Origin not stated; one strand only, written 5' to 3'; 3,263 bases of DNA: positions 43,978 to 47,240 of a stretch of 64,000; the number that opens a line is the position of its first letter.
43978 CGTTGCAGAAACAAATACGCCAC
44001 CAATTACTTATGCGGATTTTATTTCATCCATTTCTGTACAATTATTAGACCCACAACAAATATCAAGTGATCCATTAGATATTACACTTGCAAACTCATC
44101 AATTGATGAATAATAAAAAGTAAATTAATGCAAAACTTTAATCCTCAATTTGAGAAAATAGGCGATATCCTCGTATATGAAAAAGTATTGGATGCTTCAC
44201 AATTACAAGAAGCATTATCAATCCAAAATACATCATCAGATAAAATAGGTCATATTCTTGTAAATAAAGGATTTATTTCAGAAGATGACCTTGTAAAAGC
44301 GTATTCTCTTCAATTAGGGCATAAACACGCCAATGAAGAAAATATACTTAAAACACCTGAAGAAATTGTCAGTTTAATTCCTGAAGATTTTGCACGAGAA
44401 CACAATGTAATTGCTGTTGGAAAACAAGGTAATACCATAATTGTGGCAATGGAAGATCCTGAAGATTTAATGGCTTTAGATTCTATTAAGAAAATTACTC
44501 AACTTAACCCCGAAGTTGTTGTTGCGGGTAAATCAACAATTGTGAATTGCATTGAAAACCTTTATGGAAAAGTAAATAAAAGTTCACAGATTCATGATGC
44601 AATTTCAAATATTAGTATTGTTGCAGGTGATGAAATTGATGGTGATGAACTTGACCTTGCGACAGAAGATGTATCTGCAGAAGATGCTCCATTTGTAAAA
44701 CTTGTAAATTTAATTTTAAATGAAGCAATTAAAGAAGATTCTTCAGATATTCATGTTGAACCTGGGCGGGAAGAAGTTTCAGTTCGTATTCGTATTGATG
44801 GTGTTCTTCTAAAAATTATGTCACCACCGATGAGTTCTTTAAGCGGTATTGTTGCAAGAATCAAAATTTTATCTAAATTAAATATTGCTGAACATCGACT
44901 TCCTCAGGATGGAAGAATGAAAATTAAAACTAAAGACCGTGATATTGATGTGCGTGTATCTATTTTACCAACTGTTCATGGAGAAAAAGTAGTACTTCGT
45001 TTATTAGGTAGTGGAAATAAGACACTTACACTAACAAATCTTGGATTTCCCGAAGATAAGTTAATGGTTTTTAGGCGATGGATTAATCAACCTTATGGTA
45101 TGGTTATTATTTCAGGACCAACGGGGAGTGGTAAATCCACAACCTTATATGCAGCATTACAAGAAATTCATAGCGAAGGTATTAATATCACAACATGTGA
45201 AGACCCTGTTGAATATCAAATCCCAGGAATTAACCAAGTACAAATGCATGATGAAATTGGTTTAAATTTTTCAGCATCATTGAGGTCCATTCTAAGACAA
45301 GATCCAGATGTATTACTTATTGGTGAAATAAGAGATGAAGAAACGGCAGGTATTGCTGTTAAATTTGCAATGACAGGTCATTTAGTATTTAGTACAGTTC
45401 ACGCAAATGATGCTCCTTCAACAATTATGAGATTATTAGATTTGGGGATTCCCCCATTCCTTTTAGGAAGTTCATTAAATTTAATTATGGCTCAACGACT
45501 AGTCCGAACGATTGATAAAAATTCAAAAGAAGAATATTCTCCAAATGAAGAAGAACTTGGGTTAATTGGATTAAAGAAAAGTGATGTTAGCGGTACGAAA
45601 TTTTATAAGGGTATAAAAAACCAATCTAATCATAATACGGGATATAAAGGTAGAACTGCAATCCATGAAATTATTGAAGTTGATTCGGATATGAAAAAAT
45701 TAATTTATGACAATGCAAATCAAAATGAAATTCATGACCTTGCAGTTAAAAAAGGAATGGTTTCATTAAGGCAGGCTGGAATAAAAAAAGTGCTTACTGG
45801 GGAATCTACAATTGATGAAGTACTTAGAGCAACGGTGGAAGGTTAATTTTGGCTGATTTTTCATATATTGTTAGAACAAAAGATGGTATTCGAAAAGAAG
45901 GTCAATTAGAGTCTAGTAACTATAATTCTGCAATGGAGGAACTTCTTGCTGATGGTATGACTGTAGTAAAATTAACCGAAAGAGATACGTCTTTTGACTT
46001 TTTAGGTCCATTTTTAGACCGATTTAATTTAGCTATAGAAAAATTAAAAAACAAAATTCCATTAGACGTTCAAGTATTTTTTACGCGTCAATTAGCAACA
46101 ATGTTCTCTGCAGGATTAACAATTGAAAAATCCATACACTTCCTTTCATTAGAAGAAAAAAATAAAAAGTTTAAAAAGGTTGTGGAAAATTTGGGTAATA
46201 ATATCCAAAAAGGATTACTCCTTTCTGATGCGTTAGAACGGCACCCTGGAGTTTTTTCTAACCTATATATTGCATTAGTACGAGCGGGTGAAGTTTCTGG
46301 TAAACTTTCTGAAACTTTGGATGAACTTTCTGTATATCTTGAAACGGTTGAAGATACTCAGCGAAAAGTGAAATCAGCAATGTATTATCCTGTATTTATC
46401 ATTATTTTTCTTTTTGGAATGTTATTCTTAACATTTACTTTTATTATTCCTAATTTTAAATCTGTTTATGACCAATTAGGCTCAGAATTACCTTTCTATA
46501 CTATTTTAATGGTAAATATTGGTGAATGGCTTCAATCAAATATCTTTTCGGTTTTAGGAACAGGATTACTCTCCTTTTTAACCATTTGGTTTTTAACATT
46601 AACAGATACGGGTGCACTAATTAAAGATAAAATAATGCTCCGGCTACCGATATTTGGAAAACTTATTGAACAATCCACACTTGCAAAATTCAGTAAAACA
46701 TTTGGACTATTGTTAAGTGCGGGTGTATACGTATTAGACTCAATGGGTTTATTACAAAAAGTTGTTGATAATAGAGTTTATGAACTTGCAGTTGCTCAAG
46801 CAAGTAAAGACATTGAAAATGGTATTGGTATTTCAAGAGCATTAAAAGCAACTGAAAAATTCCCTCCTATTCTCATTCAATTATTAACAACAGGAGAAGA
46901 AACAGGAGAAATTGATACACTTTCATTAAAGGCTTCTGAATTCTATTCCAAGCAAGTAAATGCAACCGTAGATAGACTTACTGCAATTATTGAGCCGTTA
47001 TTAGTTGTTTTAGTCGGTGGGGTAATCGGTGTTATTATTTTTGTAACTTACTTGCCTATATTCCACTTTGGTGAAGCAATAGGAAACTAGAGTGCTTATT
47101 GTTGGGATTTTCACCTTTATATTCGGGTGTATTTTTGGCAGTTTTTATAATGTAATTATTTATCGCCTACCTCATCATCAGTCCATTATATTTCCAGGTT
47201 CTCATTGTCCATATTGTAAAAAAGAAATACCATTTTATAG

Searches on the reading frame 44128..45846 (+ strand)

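Call 65: search_protein_families(library=pfam, proteins=[window:44128-45846:+], max_evalue=0.00001)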
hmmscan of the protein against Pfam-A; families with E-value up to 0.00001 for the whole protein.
window:44128-45846:+ (572 aa): 2 families
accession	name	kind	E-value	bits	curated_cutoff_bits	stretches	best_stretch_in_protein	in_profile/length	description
PF00437.27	T2SSE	-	1.5e-127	425.7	24.9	1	184-567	3-370/370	Type II/IV secretion system protein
PF05157.20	MshEN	-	1.3e-15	57.6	23.1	1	77-147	14-85/90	MshEN domain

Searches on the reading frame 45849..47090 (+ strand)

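Call 65: search_protein_families(library=pfam, proteins=[window:45849-47090:+], max_evalue=0.00001)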
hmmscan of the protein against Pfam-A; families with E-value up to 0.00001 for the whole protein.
window:45849-47090:+ (413 aa): 1 family
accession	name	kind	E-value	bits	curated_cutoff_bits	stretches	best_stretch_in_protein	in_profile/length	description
PF00482.28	T2SSF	-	1.6e-54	183.6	25.2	2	78-201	1-125/125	Type II secretion system (T2SS), protein F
